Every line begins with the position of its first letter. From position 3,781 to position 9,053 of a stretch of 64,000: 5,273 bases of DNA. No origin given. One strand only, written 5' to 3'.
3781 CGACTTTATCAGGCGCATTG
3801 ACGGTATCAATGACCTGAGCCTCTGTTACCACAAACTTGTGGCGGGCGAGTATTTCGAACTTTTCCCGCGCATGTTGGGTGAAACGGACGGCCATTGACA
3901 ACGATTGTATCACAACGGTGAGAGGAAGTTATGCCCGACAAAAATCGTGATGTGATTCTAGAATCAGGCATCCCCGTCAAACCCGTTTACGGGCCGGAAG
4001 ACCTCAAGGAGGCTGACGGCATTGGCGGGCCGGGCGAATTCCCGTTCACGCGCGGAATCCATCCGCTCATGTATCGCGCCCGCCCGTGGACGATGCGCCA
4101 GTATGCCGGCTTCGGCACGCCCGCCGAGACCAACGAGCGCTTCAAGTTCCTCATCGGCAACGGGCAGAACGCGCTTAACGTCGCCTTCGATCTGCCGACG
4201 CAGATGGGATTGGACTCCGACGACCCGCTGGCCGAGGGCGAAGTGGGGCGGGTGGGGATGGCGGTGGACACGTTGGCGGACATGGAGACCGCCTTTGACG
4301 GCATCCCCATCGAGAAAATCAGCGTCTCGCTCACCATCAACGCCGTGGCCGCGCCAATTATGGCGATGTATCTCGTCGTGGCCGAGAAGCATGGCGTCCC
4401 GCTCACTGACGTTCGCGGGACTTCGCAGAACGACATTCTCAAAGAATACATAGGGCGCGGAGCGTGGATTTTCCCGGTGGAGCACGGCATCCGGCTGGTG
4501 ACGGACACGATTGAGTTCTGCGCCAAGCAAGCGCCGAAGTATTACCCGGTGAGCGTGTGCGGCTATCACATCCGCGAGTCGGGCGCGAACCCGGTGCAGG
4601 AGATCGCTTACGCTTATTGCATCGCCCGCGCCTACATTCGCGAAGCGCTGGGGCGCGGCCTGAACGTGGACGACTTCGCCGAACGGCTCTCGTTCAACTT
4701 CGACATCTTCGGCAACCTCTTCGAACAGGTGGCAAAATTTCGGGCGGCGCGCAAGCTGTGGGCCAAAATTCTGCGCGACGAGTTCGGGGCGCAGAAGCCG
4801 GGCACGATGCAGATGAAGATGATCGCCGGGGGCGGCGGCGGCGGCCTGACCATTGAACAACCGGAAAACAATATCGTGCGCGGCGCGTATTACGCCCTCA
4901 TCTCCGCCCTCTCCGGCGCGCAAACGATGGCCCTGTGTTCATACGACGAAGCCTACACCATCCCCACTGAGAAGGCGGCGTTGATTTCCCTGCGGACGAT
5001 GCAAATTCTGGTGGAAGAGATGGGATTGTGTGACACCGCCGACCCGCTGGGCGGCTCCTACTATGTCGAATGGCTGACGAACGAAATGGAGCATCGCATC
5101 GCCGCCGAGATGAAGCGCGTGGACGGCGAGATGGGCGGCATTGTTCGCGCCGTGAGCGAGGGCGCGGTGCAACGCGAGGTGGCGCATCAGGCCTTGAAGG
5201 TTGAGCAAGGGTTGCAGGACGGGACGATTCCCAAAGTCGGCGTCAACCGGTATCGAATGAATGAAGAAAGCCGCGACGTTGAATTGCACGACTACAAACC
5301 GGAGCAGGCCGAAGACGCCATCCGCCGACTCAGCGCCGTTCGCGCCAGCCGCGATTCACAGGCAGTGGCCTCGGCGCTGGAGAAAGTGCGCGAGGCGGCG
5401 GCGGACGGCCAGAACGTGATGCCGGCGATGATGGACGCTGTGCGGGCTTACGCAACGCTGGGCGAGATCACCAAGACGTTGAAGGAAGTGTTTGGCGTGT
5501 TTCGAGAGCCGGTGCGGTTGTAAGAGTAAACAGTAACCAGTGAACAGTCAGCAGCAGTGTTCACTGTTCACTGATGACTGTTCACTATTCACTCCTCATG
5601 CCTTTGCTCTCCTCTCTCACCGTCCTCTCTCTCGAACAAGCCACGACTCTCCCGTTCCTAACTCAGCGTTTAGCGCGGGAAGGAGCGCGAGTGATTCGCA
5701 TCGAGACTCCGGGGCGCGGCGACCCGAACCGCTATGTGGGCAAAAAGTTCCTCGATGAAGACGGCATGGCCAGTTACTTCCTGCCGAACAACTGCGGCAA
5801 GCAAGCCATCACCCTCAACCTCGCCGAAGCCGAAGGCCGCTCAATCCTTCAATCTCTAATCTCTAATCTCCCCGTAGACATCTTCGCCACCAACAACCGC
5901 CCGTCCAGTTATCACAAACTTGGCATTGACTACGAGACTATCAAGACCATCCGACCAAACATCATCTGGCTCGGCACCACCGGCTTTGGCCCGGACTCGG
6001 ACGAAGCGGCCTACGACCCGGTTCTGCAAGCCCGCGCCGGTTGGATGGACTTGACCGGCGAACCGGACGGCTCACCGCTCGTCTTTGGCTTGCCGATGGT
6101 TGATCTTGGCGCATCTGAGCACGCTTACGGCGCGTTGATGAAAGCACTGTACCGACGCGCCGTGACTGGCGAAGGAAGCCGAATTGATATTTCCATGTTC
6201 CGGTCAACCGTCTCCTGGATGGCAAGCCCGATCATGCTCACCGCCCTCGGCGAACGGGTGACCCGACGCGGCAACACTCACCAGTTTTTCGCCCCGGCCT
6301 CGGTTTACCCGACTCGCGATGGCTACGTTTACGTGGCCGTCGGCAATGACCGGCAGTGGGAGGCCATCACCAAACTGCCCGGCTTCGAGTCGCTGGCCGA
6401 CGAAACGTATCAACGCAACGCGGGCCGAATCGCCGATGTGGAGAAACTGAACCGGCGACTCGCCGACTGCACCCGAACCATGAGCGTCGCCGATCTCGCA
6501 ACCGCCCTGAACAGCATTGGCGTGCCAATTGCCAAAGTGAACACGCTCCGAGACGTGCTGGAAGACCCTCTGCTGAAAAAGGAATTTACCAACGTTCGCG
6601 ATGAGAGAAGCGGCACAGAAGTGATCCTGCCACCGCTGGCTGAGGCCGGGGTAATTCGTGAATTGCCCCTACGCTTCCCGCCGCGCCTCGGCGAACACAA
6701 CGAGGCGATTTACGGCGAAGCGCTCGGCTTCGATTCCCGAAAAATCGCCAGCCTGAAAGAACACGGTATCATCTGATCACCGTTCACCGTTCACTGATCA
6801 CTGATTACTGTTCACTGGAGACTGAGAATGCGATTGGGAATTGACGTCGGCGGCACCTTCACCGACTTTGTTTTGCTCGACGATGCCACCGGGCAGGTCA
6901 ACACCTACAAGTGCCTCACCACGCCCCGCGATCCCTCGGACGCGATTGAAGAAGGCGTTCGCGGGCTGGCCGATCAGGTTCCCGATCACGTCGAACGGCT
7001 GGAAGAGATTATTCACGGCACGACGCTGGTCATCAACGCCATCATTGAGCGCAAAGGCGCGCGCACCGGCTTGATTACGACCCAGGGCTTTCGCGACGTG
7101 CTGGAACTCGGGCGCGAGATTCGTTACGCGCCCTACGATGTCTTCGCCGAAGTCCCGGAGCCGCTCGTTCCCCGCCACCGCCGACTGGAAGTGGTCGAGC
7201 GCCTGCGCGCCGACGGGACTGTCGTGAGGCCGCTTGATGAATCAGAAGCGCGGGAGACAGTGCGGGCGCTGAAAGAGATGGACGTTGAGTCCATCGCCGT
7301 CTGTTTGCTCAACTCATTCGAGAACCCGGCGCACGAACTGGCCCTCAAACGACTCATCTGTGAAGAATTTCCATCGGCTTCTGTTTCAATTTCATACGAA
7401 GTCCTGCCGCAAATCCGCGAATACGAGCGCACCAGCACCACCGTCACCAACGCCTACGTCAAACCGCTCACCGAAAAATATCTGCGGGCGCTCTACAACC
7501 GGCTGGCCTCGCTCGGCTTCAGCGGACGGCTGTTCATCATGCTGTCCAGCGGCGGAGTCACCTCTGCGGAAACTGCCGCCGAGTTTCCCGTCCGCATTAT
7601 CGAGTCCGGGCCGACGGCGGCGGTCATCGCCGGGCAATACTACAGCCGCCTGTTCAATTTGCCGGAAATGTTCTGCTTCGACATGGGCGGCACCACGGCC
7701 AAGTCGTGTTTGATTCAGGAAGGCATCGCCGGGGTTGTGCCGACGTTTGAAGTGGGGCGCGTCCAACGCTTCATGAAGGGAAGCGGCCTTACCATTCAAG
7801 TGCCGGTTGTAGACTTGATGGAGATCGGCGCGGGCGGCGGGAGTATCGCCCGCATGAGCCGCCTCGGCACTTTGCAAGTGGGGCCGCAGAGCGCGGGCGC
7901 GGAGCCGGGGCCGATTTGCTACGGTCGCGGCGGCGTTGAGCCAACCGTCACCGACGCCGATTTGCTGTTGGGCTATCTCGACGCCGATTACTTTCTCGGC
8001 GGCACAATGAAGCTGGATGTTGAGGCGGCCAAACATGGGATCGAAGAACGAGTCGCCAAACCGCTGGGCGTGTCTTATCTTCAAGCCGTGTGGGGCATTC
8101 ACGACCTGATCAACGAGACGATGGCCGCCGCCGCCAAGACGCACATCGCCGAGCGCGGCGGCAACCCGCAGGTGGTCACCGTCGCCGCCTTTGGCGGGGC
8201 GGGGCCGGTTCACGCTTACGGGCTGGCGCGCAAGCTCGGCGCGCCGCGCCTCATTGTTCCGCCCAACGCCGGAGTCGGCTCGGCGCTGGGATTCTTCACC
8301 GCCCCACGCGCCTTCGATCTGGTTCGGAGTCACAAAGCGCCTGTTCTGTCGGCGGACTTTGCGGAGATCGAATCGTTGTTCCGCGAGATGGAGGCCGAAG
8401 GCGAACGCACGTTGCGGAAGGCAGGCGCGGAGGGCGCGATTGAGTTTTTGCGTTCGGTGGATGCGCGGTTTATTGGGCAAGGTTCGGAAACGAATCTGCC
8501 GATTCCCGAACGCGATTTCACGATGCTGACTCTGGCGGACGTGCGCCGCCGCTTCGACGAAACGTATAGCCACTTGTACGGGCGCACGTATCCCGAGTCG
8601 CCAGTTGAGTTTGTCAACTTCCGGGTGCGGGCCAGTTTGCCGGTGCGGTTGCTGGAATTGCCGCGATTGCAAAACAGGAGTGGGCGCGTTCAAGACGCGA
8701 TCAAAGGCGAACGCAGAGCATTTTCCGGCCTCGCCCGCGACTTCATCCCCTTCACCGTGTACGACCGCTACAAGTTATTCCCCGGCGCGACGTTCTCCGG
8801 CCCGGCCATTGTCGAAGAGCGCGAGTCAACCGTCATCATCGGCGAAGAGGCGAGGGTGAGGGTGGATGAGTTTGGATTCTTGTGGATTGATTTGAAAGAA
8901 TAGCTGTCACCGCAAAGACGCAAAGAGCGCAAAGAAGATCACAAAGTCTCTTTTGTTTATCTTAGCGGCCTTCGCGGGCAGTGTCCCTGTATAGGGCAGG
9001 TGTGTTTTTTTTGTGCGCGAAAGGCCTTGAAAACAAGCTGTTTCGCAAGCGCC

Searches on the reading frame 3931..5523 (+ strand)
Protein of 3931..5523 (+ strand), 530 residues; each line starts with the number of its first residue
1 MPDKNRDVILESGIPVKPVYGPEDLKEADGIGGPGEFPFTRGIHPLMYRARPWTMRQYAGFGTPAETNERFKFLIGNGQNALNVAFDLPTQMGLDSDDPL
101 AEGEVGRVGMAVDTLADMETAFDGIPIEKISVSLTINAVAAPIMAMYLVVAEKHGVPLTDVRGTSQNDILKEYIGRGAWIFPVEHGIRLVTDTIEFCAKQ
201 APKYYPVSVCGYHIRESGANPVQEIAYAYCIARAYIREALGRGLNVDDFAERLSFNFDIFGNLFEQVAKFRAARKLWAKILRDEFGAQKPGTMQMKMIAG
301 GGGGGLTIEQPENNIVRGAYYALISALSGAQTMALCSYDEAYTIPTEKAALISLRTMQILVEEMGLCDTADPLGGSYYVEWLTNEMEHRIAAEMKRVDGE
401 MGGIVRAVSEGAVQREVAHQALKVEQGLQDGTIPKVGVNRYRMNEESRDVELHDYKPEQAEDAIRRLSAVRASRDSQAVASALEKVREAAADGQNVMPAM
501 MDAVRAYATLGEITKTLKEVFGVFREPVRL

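Call 66: search_protein_families(library=pfam, proteins=[window:3931-5523:+], max_evalue=0.00001)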
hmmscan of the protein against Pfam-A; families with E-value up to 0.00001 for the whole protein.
window:3931-5523:+ (530 aa): 1 family
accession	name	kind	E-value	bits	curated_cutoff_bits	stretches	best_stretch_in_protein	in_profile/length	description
PF01642.28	MM_CoA_mutase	-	2.1e-191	637.4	22.1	1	11-522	3-512/512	Methylmalonyl-CoA mutase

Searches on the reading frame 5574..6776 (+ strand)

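Call 66: search_protein_families(library=pfam, proteins=[window:5574-6776:+], max_evalue=0.00001)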
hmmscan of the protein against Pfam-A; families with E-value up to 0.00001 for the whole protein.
window:5574-6776:+ (400 aa): 1 family
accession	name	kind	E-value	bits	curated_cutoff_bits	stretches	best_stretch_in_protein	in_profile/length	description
PF02515.22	CoA_transf_3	-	3.7e-83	280.1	23.3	1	12-376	1-366/366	CoA-transferase family III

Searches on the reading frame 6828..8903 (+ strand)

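Call 66: search_protein_families(library=pfam, proteins=[window:6828-8903:+], max_evalue=0.00001)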
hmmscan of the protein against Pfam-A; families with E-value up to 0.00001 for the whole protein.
window:6828-8903:+ (691 aa): 3 families
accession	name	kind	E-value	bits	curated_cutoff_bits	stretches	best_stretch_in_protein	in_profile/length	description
PF01968.24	Hydantoinase_A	-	1.7e-78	264.2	22.9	1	201-492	1-285/291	Hydantoinase/oxoprolinase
PF05378.19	Hydant_A_N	-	6e-54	182.9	25.2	1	2-180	1-175/176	Hydantoinase/oxoprolinase N-terminal region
PF19278.4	Hydant_A_C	-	1.9e-12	47.4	21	1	511-685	11-188/193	Hydantoinase/oxoprolinase C-terminal domain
